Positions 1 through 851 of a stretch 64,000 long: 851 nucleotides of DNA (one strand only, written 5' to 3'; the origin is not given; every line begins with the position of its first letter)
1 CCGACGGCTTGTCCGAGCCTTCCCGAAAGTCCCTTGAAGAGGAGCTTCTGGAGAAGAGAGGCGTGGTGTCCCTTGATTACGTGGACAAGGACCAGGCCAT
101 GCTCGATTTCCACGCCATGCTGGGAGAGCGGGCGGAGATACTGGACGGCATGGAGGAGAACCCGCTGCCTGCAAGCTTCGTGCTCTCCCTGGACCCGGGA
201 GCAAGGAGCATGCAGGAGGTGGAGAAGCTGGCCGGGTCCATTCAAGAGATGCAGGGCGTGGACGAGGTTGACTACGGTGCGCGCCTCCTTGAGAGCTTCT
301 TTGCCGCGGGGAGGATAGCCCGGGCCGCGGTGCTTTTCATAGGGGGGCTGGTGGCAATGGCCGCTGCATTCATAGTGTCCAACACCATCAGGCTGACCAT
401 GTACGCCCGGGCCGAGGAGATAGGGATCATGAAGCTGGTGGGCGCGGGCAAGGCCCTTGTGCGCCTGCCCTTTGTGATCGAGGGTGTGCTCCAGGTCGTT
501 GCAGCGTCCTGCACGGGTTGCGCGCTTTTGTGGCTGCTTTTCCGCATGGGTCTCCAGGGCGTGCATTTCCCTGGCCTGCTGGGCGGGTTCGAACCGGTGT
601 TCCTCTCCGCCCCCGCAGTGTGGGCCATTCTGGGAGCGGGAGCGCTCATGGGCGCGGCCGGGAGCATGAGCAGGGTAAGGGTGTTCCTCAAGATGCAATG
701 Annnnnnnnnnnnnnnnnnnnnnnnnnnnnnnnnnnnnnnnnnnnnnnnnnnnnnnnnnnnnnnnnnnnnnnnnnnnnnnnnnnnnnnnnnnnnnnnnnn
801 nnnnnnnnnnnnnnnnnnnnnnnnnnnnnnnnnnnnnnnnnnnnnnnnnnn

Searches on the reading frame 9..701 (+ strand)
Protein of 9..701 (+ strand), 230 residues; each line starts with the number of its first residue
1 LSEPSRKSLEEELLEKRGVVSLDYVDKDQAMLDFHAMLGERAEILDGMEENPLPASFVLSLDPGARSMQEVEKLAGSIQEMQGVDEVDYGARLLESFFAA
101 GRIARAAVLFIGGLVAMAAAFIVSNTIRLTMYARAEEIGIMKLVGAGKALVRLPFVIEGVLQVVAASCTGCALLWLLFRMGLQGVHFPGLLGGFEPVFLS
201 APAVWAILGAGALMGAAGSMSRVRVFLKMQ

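Call 13: search_protein_families(library=pfam, proteins=[window:9-701:+])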
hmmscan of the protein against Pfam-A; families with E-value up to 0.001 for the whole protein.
window:9-701:+ (230 aa): 2 families
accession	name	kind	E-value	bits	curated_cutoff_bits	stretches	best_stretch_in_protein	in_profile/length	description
PF18075.7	FtsX_ECD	-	7.1e-15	55.8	23.5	1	2-87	12-96/96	FtsX extracellular domain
PF02687.27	FtsX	-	1.3e-09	38.6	25.5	1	110-225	2-114/120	FtsX-like permease C-terminal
